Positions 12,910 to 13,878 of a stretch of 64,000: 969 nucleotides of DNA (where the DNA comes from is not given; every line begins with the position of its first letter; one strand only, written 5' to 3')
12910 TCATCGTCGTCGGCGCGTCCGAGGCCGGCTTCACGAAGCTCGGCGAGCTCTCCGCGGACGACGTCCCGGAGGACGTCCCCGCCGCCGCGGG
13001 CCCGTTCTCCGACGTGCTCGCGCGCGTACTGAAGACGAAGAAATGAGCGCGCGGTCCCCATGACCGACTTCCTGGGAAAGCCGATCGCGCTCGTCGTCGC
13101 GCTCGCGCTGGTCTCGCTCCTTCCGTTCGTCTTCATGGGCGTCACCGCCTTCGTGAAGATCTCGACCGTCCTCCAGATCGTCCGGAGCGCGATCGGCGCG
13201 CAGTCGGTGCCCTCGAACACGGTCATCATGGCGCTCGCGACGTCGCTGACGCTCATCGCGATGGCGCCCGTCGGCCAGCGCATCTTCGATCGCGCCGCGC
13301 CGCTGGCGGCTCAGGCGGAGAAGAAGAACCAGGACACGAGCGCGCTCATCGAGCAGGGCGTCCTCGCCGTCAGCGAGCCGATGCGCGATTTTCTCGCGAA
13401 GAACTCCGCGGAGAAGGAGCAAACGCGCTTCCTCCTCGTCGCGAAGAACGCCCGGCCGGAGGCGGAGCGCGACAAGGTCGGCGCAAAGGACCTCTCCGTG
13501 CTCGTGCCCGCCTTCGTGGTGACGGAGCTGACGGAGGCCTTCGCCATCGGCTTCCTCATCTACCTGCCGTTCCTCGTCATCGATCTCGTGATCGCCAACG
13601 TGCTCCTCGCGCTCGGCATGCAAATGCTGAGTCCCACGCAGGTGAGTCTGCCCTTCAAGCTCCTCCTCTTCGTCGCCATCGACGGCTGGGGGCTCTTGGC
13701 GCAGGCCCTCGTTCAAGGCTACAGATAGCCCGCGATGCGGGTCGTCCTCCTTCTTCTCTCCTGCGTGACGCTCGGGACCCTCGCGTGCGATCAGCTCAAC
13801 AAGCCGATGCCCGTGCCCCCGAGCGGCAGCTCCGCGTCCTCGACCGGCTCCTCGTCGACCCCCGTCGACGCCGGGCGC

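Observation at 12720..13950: Orphan FliO-FliP export-gate pair without other flagellar or T3SS core genes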

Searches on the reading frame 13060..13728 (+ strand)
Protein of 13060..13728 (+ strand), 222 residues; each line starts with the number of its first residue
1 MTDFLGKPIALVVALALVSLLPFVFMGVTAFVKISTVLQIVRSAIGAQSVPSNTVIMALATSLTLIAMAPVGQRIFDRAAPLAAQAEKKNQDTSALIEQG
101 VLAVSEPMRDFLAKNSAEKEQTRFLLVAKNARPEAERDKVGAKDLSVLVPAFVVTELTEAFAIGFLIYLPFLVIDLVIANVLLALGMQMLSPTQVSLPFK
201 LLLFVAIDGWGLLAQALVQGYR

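Call 3: search_protein_families(library=pfam, proteins=[window:13060-13728:+], max_evalue=0.1)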
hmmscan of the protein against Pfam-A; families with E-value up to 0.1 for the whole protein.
window:13060-13728:+ (222 aa): 1 family
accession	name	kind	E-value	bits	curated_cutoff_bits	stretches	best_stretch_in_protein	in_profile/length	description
PF00813.25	FliP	-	2e-61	207.7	26.9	1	15-217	2-191/191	FliP family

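Call 4: search_protein_families(library=ncbifam, proteins=[window:13060-13728:+], max_evalue=0.1)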
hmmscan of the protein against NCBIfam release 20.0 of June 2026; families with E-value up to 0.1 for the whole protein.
window:13060-13728:+ (222 aa): 4 families
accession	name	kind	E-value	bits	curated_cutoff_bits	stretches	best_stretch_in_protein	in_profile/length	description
NF009438.0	PRK12797.1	subfamily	8e-74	248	179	1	7-222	7-217/217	EscR/YscR/HrcR family type III secretion system export apparatus protein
TIGR01102.1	yscR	equivalog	4.2e-65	219.3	208.6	1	11-217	1-202/202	type III secretion system export apparatus subunit SctR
TIGR01103.1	fliP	equivalog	1.5e-54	184.8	217.45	1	15-220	2-196/197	flagellar type III secretion system pore protein FliP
NF009437.0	PRK12796.1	equivalog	2.7e-53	180.9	263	1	7-221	4-217/223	EscR/YscR/HrcR family type III secretion system export apparatus protein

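Call 6: find_encoding_contigs(protein=window:13060-13728:+, flank=10000, max_places=6)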
Protein window:13060-13728:+ (222 aa): 14 contigs read that carry it; 6 places shown.
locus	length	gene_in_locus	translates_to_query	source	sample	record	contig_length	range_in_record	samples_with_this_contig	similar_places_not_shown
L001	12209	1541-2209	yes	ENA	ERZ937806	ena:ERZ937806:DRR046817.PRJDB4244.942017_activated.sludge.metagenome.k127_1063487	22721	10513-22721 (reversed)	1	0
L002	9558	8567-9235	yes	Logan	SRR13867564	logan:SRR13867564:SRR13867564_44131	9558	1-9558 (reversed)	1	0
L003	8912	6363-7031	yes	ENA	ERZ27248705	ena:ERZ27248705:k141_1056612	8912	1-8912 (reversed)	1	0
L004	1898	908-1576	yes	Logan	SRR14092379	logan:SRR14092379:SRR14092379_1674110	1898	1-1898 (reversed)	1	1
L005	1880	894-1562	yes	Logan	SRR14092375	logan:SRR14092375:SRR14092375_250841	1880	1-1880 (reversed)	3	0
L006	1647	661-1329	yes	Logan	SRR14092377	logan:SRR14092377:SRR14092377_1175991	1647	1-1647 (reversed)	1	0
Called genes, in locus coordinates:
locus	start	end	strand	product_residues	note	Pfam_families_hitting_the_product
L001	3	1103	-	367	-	?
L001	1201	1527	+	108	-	PF04347:FliO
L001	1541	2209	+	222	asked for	PF00813:FliP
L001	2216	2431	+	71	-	-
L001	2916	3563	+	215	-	-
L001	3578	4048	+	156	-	-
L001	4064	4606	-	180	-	-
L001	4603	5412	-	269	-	-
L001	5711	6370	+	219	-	PF02798:GST_N (weak), PF13409:GST_N_2, PF13417:GST_N_3 (weak), PF00043:GST_C, PF14497:GST_C_3, PF13410:GST_C_2 (faint)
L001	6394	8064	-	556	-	-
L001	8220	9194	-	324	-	PF00753:Lactamase_B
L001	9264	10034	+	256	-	PF02311:AraC_binding, PF07883:Cupin_2 (weak), PF12833:HTH_18, PF00165:HTH_AraC (weak)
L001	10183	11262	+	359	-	-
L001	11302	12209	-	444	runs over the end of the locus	-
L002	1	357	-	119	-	?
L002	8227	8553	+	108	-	PF04347:FliO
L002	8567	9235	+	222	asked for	PF00813:FliP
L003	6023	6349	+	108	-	PF04347:FliO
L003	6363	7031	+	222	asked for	PF00813:FliP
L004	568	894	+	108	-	PF04347:FliO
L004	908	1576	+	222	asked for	PF00813:FliP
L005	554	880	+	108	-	PF04347:FliO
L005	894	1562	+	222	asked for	PF00813:FliP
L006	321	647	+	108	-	PF04347:FliO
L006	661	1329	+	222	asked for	PF00813:FliP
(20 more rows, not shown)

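Call 11: find_homologous_proteins(query=window:13060-13728:+, max_evalue=1e-10)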
Query window:13060-13728:+ (222 aa): 7380 proteins with E <= 1e-10 among 8000 candidates; the best 120 are listed.
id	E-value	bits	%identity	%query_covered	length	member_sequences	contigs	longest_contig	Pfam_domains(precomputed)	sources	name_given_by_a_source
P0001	1.8e-126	437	99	100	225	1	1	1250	PF00813.26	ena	-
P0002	6.0e-122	423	95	100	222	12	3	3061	PF00813.26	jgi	jgi:type III secretion protein R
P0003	1.2e-121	422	94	100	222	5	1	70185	PF00813.26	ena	-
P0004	1.3e-114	399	89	100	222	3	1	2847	PF00813.26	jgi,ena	-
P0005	3.0e-114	398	89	100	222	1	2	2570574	PF00813.26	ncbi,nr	ncbi:MAG: type III secretion system export apparatus subunit SctR [Labilithrix sp.]|nr:type III secr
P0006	5.3e-114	397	89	100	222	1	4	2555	PF00813.26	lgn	-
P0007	7.1e-112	390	87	100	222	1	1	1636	PF00813.26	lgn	-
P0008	8.8e-111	386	87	100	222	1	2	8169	PF00813.26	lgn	-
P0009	1.4e-108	379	87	99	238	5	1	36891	PF00813.26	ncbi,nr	ncbi:MAG: type III secretion system export apparatus subunit SctR [Labilithrix sp.]|nr:type III secr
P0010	2.8e-108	378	88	99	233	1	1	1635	PF00813.26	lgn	-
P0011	3.7e-108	378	86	99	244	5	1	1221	PF00813.26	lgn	-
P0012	5.0e-108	377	85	99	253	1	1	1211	PF00813.26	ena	-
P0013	8.9e-108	376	85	99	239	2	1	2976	PF00813.26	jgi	jgi:type III secretion protein R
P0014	9.4e-108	376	86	99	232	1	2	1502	PF00813.26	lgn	-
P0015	1.2e-107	376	88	99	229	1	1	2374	PF00813.26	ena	-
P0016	1.4e-107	376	86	99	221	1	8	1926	PF00813.26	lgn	-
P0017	1.4e-107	376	87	99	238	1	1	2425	PF00813.26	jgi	jgi:type III secretion protein R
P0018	2.1e-107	375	86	100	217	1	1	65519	PF00813.26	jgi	jgi:type III secretion protein R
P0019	3.3e-107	375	85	99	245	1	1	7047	PF00813.26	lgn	-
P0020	4.1e-107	374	85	99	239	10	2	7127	PF00813.26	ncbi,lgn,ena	-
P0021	4.2e-107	374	85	99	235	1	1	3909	PF00813.26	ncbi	-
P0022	5.4e-107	374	85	99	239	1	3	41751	PF00813.26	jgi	jgi:type III secretion protein R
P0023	5.6e-107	374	85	99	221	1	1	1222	PF00813.26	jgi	jgi:type III secretion protein R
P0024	8.7e-107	373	85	99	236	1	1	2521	PF00813.26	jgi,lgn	-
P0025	9.8e-107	373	85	99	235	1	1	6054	PF00813.26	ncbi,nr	ncbi:MAG: Flagellar biosynthesis protein FliP [Labilithrix sp.]|nr:Flagellar biosynthesis protein Fl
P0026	9.8e-107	373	85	99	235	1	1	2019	PF00813.26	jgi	jgi:type III secretion protein R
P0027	1.1e-106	373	85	99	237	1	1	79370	PF00813.26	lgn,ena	-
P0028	1.2e-106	373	85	99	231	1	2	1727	PF00813.26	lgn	-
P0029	1.3e-106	373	85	99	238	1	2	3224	PF00813.26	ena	-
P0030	1.5e-106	373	85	99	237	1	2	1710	PF00813.26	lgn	-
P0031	1.6e-106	372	86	99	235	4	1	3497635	PF00813.26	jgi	jgi:type III secretion protein R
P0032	1.7e-106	372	86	99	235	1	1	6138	PF00813.26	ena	-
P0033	1.7e-106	372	85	99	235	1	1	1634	PF00813.26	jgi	jgi:type III secretion protein R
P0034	1.7e-106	372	85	99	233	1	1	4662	PF00813.26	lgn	-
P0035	1.8e-106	372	85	99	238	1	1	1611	PF00813.26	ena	-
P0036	2.0e-106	372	86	99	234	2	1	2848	PF00813.26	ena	-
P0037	2.0e-106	372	85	99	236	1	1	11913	PF00813.26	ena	-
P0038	2.5e-106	372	85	99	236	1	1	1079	PF00813.26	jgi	jgi:type III secretion protein R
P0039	2.5e-106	372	83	99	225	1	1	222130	PF00813.26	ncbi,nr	ncbi:MAG: type III secretion system export apparatus subunit SctR [Labilithrix sp.]|nr:type III secr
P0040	2.6e-106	372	84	99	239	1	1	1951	PF00813.26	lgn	-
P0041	2.9e-106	372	84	100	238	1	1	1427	PF00813.26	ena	-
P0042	2.9e-106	372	83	100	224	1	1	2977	PF00813.26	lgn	-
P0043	3.0e-106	372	85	99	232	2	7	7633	PF00813.26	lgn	-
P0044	3.0e-106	371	85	99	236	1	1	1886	PF00813.26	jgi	jgi:type III secretion protein R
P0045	3.4e-106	371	85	99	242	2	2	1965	PF00813.26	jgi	-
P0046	3.5e-106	371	84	99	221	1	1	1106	PF00813.26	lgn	-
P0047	3.5e-106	371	85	99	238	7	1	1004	PF00813.26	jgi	jgi:type III secretion protein R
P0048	3.7e-106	371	85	99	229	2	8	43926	PF00813.26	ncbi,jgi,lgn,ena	-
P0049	4.3e-106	371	85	99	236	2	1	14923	PF00813.26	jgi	jgi:type III secretion protein R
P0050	4.5e-106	371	85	99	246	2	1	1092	PF00813.26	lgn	-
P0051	4.6e-106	371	84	99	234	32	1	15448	PF00813.26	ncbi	-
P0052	5.1e-106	371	85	99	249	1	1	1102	PF00813.26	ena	-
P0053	5.8e-106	371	85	99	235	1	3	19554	PF00813.26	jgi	jgi:type III secretion protein R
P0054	6.0e-106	371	84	99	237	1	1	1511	PF00813.26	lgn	-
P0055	7.4e-106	370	85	99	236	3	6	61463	PF00813.26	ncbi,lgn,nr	ncbi:MAG: type III secretion system export apparatus subunit SctR [Labilithrix sp.]|nr:type III secr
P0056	7.5e-106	370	84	99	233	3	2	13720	PF00813.26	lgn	-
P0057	7.8e-106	370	86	99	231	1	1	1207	PF00813.26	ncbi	-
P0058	9.0e-106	370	83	99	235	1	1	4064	PF00813.26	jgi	jgi:type III secretion protein R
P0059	9.7e-106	370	84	99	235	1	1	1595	PF00813.26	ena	-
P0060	1.2e-105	370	84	99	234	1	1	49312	PF00813.26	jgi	jgi:type III secretion protein R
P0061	1.2e-105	370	84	99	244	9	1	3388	PF00813.26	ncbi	-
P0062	1.3e-105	369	84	99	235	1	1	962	PF00813.26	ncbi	-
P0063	1.3e-105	369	84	99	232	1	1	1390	PF00813.26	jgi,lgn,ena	-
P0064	1.3e-105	369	84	99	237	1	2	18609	PF00813.26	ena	-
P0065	1.3e-105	369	84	99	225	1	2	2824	PF00813.26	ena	-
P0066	1.4e-105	369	84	99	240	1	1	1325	PF00813.26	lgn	-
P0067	1.4e-105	369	85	99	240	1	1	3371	PF00813.26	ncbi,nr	ncbi:MAG: Flagellar biosynthesis protein FliP [Myxococcaceae bacterium]|nr:Flagellar biosynthesis pr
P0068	1.5e-105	369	83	99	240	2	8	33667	PF00813.26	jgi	jgi:type III secretion protein R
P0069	1.5e-105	369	83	99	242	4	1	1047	PF00813.26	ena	-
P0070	1.5e-105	369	83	99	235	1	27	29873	PF00813.26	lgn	-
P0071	1.5e-105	369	84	99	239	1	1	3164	PF00813.26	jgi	jgi:type III secretion protein R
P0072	1.5e-105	369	84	99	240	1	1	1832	PF00813.26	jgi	jgi:type III secretion protein R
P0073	1.6e-105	369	82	99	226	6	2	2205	PF00813.26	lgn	-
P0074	1.6e-105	369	85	99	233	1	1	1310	PF00813.26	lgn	-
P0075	1.6e-105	369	83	99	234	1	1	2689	PF00813.26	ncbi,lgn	-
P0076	1.7e-105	369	85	99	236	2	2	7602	PF00813.26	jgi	jgi:type III secretion protein R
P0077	1.7e-105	369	84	99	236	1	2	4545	PF00813.26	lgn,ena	-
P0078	1.7e-105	369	83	100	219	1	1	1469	PF00813.26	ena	-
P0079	1.9e-105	369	84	99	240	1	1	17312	PF00813.26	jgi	jgi:type III secretion protein R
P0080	1.9e-105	369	85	99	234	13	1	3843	PF00813.26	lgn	-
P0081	1.9e-105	369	84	99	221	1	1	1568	PF00813.26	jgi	jgi:type III secretion protein R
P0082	2.0e-105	369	84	99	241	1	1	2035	PF00813.26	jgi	-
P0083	2.0e-105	369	83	99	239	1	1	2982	PF00813.26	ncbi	-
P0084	2.1e-105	369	84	99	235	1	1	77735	PF00813.26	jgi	jgi:type III secretion protein R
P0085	2.4e-105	369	84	99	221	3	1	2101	PF00813.26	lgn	-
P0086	2.4e-105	369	83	99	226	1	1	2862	PF00813.26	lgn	-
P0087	2.6e-105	368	83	99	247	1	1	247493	PF00813.26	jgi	-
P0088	2.8e-105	368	84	99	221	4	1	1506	PF00813.26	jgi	jgi:type III secretion protein R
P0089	2.9e-105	368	84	99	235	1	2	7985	PF00813.26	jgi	jgi:type III secretion protein R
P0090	3.0e-105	368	83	99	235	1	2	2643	PF00813.26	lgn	-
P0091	3.9e-105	368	83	99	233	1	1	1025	PF00813.26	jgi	jgi:type III secretion protein R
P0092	4.0e-105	368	83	99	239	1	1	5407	PF00813.26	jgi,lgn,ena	-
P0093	4.3e-105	368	84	99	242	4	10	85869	PF00813.26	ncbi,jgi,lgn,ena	-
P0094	4.6e-105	368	83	99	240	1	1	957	PF00813.26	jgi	jgi:type III secretion protein R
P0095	4.7e-105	368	83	99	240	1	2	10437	PF00813.26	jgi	jgi:type III secretion protein R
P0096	4.7e-105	368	83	100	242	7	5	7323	PF00813.26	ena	-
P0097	4.8e-105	368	83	99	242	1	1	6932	PF00813.26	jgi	jgi:type III secretion protein R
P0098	5.0e-105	368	82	99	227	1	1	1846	PF00813.26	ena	-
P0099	5.2e-105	367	85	99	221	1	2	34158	PF00813.26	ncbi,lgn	-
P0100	6.0e-105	367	85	99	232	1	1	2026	PF00813.26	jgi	jgi:type III secretion protein R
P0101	6.2e-105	367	85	99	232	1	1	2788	PF00813.26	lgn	-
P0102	6.8e-105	367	84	99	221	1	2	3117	PF00813.26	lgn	-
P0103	7.7e-105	367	85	99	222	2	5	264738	PF00813.26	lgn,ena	-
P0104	8.0e-105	367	84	99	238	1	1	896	PF00813.26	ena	-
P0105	8.7e-105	367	85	99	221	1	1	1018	PF00813.26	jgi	jgi:type III secretion protein R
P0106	8.9e-105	367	85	99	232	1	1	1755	PF00813.26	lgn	-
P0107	9.2e-105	367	83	100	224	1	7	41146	PF00813.26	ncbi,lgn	-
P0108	9.3e-105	367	83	99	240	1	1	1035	PF00813.26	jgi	jgi:type III secretion protein R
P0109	1.0e-104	366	84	99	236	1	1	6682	PF00813.26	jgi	jgi:type III secretion protein R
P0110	1.1e-104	366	85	99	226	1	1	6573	PF00813.26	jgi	jgi:type III secretion protein R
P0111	1.3e-104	366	85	99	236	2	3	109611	PF00813.26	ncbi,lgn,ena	-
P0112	1.4e-104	366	84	99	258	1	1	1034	PF00813.26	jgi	jgi:type III secretion protein R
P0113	1.5e-104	366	83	99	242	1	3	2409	PF00813.26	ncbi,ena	-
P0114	1.5e-104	366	84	99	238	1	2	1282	PF00813.26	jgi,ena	-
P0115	1.6e-104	366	84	99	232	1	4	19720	PF00813.26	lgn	-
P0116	1.9e-104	366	83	99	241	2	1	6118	PF00813.26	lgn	-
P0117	2.0e-104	366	83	99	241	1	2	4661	PF00813.26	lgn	-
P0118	2.0e-104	366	83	99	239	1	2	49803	PF00813.26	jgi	jgi:type III secretion protein R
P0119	2.2e-104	365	84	99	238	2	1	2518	PF00813.26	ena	-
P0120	2.2e-104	365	82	99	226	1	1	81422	PF00813.26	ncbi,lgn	-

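Call 12: find_encoding_contigs(protein=P0005, flank=10000, max_places=2)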
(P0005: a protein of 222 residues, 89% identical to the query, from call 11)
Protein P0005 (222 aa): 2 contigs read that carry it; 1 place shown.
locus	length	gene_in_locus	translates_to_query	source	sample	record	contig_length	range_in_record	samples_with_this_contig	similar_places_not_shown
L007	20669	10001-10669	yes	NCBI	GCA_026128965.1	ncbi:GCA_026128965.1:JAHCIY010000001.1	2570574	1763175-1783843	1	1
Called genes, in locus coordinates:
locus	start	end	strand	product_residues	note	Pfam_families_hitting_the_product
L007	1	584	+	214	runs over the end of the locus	PF04542:Sigma70_r2, PF08281:Sigma70_r4_2, PF04545:Sigma70_r4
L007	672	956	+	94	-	-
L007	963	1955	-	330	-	PF00158:Sigma54_activat, PF13191:AAA_16 (weak), PF14532:Sigma54_activ_2, PF07728:AAA_5, PF25601:AAA_lid_14, PF02954:HTH_8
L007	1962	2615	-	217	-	-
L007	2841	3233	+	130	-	PF07238:PilZ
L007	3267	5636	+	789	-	PF13462:Thioredoxin_4, PF01323:DSBA, PF13098:Thioredoxin_2 (weak), PF13462:Thioredoxin_4, PF01323:DSBA, PF13462:Thioredoxin_4, PF01323:DSBA, PF00254:FKBP_C, +4 more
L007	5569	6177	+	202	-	-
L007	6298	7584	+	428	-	PF02040:ArsB, PF03600:CitMHS, PF02040:ArsB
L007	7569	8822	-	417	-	PF00696:AA_kinase, PF01842:ACT, PF22468:ACT_9, PF13840:ACT_7, PF22468:ACT_9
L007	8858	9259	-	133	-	PF01850:PIN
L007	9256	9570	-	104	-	PF02604:PhdYeFM_antitox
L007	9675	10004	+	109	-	PF04347:FliO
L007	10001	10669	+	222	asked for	PF00813:FliP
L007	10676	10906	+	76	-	-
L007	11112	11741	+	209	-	-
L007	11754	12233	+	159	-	-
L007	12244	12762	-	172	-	-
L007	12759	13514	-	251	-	-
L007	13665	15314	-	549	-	-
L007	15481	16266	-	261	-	-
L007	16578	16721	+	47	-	-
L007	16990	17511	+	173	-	PF09720:Unstab_antitox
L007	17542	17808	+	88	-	PF05016:ParE_toxin (weak)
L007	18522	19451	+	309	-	PF00106:adh_short, PF08659:KR, PF13561:adh_short_C2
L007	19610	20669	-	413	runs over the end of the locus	PF04536:TPM_phosphatase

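Call 13: find_encoding_contigs(protein=P0031, flank=10000, max_places=2)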
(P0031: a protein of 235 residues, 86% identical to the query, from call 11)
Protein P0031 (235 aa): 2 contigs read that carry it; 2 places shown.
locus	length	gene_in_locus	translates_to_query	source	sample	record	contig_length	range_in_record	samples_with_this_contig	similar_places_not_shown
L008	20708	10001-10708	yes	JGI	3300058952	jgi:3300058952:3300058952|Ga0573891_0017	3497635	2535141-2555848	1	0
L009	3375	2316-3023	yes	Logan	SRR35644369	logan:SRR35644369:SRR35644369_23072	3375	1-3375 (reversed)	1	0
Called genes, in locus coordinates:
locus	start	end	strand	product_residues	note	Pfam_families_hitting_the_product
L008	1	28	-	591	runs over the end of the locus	PF02776:TPP_enzyme_N, PF00205:TPP_enzyme_M, PF02775:TPP_enzyme_C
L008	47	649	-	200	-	PF12728:HTH_17, PF00072:Response_reg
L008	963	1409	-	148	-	PF00571:CBS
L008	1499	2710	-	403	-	PF00072:Response_reg, PF00563:EAL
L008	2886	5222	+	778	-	PF00085:Thioredoxin (faint), PF13098:Thioredoxin_2 (faint), PF13462:Thioredoxin_4, PF01323:DSBA, PF13462:Thioredoxin_4, PF01323:DSBA, PF13462:Thioredoxin_4, PF00254:FKBP_C, +2 more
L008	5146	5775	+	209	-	PF13505:OMP_b-brl (weak)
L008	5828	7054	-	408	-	PF00696:AA_kinase, PF01842:ACT, PF22468:ACT_9 (weak), PF13840:ACT_7, PF22468:ACT_9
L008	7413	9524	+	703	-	PF00009:GTP_EFTU, PF03144:GTP_EFTU_D2, PF22042:EF-G_D2, PF14492:EFG_III, PF03764:EFG_IV, PF00679:EFG_C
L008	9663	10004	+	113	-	PF04347:FliO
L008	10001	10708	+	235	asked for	PF00813:FliP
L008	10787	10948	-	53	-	-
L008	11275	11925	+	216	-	-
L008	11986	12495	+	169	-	-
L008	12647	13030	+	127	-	-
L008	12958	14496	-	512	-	PF00589:Phage_integrase (weak)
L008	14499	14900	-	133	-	-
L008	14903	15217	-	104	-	-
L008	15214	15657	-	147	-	-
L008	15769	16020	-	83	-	-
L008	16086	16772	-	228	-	-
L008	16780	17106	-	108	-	-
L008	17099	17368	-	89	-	-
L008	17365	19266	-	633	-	-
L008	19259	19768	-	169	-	-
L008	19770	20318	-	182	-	-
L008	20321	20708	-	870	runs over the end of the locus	PF05272:VapE-like_dom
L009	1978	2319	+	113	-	PF04347:FliO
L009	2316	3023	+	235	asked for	PF00813:FliP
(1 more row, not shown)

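Call 14: find_encoding_contigs(protein=P0067, flank=10000, max_places=2)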
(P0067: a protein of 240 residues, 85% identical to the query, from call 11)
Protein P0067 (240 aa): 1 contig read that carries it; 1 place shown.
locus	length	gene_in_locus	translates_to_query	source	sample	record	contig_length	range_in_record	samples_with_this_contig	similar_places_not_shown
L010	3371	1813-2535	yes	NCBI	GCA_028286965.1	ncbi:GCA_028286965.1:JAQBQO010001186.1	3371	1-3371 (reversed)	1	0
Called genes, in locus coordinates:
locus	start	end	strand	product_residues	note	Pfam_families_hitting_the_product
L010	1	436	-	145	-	PF00696:AA_kinase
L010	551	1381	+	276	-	-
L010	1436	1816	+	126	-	PF04347:FliO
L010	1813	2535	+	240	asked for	PF00813:FliP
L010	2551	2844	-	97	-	-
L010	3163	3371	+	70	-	?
